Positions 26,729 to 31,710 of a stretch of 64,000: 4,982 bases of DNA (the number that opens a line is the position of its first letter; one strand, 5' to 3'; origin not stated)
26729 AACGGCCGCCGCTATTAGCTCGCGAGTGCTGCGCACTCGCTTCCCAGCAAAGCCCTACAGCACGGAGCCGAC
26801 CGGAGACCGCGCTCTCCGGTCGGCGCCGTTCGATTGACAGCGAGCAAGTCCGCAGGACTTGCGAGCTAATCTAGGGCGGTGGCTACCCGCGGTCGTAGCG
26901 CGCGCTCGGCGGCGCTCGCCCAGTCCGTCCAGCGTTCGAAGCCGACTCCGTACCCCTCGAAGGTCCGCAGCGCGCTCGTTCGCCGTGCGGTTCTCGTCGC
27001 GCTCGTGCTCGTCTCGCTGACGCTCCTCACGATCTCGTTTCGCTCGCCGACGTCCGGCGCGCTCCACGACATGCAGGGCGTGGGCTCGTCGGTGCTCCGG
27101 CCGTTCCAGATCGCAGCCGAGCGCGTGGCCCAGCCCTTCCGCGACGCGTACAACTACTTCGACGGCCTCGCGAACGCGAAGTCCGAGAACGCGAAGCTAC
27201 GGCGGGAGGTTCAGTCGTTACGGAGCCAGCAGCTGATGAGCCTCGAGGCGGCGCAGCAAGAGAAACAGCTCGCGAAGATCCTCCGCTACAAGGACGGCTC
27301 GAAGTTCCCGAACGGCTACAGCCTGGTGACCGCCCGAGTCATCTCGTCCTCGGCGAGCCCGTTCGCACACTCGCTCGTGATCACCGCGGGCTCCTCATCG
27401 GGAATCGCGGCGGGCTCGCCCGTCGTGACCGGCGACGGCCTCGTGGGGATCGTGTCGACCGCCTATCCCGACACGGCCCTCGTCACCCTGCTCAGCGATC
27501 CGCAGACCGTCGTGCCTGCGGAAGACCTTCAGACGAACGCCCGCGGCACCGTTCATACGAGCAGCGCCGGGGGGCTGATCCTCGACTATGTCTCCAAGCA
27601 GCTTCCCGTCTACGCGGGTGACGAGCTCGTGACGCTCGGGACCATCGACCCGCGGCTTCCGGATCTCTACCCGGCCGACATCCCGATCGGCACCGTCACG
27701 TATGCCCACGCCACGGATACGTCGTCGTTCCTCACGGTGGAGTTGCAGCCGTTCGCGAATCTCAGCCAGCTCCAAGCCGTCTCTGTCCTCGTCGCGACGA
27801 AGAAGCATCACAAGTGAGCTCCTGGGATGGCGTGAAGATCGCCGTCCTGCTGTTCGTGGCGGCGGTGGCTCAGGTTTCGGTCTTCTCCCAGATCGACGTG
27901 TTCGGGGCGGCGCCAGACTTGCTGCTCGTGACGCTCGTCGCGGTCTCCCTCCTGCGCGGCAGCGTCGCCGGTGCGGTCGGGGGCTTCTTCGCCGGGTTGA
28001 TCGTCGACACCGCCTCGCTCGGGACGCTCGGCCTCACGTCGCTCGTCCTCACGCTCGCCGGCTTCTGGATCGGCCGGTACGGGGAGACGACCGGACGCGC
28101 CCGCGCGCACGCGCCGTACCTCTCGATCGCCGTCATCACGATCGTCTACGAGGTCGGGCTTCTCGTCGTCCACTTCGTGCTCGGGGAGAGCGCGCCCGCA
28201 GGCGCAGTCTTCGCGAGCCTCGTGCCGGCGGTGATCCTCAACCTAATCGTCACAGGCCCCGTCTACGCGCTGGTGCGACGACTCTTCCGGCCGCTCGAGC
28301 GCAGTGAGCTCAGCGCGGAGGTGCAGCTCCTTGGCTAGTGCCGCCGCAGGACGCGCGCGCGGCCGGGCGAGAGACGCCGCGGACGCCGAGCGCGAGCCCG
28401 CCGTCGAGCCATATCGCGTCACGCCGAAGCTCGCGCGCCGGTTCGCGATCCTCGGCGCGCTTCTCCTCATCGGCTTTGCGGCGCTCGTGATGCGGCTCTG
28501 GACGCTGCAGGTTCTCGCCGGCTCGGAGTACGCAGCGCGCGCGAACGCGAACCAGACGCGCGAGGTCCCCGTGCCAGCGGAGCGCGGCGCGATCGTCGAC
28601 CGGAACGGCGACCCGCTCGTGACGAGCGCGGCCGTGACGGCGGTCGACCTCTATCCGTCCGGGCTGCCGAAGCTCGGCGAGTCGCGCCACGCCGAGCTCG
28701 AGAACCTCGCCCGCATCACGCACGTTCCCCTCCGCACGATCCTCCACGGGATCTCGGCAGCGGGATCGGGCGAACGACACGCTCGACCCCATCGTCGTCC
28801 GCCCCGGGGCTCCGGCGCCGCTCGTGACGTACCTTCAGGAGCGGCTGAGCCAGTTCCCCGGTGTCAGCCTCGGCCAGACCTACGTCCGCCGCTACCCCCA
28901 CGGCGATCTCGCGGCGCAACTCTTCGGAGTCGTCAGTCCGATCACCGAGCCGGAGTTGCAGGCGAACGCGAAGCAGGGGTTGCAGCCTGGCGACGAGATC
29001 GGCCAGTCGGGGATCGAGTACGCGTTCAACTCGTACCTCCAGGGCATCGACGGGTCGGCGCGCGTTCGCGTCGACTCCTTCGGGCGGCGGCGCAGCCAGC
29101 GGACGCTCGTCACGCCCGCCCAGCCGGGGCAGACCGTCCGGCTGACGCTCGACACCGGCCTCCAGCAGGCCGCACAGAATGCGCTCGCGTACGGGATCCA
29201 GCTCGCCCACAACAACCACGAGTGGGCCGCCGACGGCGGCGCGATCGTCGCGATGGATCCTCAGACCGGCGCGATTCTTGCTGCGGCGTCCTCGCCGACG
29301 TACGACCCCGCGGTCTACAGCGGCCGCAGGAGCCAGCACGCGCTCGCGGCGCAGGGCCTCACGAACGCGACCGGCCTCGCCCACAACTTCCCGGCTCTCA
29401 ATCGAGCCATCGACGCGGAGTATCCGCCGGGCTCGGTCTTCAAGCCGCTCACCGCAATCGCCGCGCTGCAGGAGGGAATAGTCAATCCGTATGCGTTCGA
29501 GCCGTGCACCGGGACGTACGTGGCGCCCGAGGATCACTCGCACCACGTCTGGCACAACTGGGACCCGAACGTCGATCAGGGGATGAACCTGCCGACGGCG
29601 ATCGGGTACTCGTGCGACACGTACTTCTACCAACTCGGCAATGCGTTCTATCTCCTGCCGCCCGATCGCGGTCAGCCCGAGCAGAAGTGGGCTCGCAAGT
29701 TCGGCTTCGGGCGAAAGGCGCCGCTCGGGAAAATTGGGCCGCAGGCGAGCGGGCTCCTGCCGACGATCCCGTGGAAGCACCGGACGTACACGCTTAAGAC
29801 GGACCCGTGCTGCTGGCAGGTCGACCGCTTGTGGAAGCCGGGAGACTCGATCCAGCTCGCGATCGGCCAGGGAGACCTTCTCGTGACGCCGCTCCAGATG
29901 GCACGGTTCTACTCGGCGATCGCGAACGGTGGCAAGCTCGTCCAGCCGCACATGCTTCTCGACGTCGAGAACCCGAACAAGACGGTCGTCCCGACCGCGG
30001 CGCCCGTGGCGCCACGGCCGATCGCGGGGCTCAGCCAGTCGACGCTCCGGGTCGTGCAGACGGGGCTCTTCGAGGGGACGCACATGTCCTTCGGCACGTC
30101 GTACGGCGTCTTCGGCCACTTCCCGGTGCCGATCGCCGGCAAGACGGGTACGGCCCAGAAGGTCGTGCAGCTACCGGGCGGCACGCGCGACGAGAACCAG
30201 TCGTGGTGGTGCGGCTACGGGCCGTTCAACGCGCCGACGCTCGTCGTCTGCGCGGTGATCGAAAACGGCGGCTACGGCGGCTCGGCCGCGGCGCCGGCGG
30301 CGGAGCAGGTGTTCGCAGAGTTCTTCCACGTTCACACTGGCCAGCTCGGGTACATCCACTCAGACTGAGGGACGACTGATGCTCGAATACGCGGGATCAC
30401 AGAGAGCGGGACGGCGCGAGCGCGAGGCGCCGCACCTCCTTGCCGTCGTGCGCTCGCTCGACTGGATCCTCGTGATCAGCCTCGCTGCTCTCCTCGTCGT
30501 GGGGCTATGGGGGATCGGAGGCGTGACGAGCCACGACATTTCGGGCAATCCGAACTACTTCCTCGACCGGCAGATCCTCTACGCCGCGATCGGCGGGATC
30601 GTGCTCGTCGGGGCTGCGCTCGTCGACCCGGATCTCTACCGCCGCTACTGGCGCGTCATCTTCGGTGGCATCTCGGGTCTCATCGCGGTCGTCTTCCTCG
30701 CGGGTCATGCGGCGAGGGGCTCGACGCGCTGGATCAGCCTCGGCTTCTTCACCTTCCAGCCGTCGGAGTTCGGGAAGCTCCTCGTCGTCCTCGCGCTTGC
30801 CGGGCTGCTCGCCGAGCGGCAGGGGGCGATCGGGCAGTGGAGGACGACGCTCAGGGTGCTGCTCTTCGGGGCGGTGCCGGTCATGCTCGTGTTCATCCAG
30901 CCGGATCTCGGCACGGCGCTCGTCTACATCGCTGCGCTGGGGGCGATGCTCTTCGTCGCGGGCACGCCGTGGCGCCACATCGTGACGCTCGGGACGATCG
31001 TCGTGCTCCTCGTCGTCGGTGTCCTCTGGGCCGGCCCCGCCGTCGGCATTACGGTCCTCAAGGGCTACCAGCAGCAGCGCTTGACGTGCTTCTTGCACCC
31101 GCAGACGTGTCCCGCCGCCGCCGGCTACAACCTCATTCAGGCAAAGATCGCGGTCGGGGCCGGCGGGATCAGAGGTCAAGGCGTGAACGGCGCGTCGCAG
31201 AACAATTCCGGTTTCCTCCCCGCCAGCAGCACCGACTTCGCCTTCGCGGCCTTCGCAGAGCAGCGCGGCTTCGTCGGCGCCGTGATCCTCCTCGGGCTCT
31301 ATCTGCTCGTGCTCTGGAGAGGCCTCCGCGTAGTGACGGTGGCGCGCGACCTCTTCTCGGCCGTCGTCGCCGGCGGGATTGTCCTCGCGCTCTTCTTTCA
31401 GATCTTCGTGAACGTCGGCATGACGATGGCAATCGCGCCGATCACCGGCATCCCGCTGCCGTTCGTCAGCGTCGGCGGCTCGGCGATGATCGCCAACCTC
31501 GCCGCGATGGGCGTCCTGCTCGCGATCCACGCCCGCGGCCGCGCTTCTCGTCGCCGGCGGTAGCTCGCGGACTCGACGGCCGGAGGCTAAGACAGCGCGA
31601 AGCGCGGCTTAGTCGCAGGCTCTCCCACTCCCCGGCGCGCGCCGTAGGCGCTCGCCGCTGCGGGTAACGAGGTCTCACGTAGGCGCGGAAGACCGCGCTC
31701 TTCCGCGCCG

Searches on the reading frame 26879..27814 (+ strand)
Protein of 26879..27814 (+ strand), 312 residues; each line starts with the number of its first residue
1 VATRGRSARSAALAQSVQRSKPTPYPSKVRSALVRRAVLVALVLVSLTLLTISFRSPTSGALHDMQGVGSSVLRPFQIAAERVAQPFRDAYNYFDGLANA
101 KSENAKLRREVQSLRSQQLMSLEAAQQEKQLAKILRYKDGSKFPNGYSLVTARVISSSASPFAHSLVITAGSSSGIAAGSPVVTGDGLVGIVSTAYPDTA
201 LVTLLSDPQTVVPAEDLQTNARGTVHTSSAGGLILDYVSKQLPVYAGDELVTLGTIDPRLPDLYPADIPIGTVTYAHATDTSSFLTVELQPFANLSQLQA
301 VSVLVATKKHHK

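Call 63: search_protein_families(library=pfam, proteins=[window:26879-27814:+], max_evalue=0.001)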
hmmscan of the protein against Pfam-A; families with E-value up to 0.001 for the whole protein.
window:26879-27814:+ (312 aa): 1 family
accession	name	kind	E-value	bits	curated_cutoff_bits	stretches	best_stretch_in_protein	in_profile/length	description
PF04085.20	MreC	-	8.6e-32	110.4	28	1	154-304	1-146/147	Rod shape-determining protein MreC, barrel core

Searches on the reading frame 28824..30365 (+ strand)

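Call 63: search_protein_families(library=pfam, proteins=[window:28824-30365:+], max_evalue=0.001)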
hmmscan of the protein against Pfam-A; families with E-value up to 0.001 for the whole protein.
window:28824-30365:+ (514 aa): 2 families
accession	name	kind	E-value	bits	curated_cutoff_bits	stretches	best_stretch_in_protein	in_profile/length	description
PF00905.27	Transpeptidase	-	1.3e-57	195.8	22.1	1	139-497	1-298/299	Penicillin binding protein transpeptidase domain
PF03717.20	PBP_dimer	-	4.8e-23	82.9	24.4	1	2-91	88-177/180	Penicillin-binding Protein dimerisation domain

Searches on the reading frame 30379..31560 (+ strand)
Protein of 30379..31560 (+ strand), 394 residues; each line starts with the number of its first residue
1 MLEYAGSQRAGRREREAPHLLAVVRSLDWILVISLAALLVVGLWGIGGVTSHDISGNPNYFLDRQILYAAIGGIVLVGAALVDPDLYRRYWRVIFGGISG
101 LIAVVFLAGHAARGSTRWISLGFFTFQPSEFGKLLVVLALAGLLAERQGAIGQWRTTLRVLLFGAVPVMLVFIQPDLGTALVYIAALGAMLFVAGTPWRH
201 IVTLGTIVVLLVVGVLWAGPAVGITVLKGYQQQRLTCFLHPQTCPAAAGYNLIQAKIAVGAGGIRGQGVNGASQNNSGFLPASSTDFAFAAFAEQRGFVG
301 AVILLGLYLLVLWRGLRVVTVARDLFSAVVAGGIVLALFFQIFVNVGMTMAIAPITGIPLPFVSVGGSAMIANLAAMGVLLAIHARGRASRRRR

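Call 28: find_related_loci(query=window:30379-31560:+, collection=metagenome_contigs, flank=10000)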
Query window:30379-31560:+ (394 aa) in metagenome_contigs; peptide patterns used: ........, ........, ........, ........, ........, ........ (x = any residue, [..] = any of these).
600 stretches matched a pattern (row limit reached: there are more); 445 encode a relative of the query (tblastn E <= 1e-3); the best 80 are kept; 80 distinct loci.
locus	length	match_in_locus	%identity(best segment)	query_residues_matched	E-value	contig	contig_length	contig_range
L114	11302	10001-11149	88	1-384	0e+0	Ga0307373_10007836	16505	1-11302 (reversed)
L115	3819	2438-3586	89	1-384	0e+0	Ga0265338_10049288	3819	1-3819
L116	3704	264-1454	75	1-394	0e+0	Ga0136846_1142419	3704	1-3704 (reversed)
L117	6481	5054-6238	75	1-394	0e+0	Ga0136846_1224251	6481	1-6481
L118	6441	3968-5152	75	1-394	4e-180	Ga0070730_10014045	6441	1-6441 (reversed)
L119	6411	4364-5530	74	1-388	6e-180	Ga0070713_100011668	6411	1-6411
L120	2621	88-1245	75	1-385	0e+0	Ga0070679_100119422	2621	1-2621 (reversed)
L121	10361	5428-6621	71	1-394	4e-176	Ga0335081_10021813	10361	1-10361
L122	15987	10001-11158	76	1-385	2e-175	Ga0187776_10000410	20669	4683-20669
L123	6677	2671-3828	75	1-385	2e-176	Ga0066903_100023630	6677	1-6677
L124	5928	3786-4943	76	1-385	2e-177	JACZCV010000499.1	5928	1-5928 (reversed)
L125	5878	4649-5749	82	1-367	5e-177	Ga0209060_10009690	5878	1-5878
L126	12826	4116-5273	75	1-385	9e-173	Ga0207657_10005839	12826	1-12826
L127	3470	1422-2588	75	1-388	0e+0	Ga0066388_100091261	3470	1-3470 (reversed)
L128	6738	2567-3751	69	1-394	2e-172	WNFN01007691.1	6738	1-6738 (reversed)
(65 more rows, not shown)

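Call 63: search_protein_families(library=pfam, proteins=[window:30379-31560:+], max_evalue=0.001)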
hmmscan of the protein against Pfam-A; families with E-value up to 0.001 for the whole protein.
window:30379-31560:+ (394 aa): 1 family
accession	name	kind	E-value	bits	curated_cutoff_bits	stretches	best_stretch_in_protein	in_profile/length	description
PF01098.24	FTSW_RODA_SPOVE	-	5.1e-87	292.6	26.4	1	27-386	3-353/356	Cell cycle protein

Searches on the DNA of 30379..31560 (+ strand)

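Call 29: search_with_rna_model(model_id=R1, sources=[L114, L115, L116, L117, L118, L119, L120, L121, L122, L123, L124, L125, L126, L127, L128, L129, L130, L131, L132, L133, L134, L135, L136, L137, L138, L139, L140, L141, L142, L143, L144, L145, L146, L147, L148, L149, L150, L151, L152, L153, L154, L155, L156, L157, L158, L159, L160, L161, L162, L163, L164, L165, L166, L167, L168, L169, L170, L171, L172, L173, L174, L175, L176, L177, L178, L179, L180, L181, L182, L183, L184, L185, L186, L187, L188, L189, L190, L191, L192, L193], max_evalue=0.01)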
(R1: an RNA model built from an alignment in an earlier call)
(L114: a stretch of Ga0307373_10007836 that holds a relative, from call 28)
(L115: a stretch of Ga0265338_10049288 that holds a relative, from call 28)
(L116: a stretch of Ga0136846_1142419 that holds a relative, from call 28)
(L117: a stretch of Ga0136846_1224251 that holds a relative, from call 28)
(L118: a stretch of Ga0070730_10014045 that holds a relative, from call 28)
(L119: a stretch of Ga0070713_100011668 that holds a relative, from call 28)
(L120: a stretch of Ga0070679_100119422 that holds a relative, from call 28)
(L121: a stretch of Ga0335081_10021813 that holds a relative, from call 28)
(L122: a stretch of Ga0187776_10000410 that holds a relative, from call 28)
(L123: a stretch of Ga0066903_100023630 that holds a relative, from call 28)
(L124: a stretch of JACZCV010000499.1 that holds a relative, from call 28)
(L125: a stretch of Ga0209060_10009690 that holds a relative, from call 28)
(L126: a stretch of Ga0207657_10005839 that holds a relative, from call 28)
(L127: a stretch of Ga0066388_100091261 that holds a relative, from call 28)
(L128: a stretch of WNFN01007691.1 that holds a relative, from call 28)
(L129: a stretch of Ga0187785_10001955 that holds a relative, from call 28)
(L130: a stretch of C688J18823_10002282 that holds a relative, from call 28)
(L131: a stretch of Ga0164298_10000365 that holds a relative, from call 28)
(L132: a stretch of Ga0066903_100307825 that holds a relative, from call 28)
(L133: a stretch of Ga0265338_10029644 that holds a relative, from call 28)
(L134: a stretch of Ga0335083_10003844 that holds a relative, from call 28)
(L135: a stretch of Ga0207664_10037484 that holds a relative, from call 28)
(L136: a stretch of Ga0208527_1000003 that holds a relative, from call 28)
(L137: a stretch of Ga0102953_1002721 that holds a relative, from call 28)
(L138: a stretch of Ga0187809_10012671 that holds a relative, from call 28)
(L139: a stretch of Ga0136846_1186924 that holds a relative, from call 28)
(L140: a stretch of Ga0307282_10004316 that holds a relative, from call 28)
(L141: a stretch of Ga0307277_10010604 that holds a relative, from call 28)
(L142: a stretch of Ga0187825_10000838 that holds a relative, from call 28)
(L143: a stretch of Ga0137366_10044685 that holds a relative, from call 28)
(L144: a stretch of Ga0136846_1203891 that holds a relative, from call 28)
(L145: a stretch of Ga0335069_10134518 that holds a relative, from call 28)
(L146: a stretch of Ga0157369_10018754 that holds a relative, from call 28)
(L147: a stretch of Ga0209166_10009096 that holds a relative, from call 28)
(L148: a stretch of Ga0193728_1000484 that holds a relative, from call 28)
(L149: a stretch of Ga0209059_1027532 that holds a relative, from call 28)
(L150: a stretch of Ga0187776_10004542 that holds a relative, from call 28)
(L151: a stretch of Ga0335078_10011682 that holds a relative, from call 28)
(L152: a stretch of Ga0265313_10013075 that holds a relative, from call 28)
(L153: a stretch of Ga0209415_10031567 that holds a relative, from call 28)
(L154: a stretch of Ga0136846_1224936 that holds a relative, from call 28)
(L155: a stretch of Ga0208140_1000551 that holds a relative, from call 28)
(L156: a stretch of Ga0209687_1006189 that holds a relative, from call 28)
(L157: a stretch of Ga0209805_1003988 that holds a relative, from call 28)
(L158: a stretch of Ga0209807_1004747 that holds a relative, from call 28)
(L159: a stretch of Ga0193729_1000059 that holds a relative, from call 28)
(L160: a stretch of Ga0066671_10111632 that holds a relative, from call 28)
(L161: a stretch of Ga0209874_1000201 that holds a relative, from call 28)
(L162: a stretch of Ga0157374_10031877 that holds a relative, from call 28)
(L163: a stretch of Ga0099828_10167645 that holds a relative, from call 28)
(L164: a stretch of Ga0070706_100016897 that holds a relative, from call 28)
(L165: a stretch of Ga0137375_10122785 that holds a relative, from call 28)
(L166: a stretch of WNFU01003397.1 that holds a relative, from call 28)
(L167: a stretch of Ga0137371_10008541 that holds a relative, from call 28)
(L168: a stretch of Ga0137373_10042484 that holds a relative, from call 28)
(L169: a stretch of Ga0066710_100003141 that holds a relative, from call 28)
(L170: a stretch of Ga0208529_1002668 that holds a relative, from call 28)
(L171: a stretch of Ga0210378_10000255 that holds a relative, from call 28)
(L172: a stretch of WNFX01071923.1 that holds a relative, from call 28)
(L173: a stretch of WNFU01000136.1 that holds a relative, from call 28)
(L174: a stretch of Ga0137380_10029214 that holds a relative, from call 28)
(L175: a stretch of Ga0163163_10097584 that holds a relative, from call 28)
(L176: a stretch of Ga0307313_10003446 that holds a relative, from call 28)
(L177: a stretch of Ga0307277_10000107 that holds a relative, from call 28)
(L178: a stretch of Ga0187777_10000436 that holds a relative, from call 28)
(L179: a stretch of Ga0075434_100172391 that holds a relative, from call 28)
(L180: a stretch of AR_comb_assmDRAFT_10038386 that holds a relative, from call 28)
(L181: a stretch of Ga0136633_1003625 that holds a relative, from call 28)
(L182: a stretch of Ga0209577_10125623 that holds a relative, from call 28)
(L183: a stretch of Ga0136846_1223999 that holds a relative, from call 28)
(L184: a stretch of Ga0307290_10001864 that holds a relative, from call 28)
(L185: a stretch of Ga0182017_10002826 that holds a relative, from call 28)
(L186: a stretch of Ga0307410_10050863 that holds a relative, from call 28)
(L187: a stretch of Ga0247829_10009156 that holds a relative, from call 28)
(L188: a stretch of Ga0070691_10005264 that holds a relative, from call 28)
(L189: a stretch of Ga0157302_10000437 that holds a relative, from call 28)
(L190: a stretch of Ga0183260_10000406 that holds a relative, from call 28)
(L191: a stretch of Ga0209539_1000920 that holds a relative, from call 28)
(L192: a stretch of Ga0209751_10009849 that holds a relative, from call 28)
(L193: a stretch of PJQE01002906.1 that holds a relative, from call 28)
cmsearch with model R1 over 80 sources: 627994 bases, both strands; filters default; matches with E-value up to 0.01: 13.
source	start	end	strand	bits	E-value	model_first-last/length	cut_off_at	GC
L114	11184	11276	-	100.8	1.1e-19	1-93/93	no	0.7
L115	3620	3711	-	96.6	9.1e-19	1-93/93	no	0.7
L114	4898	4988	-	87.3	1e-16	1-93/93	no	0.66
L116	2594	2686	+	83.6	6.8e-16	1-93/93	no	0.6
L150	139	227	+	69.7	7.9e-13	1-93/93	no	0.71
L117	6228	6317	-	65.3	7.1e-12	1-93/93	no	0.7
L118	5178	5265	-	62.8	2.6e-11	1-93/93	no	0.72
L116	2236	2328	-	61.1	6.3e-11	1-93/93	no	0.69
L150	117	204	-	29.9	0.00049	1-93/93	no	0.67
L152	865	939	+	27.6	0.0015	1-93/93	no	0.76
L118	5200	5295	+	27.6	0.0016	1-93/93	no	0.7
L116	2592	2659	-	25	0.0058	1-93/93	no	0.59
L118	5332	5412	+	24.1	0.0089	1-93/93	no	0.65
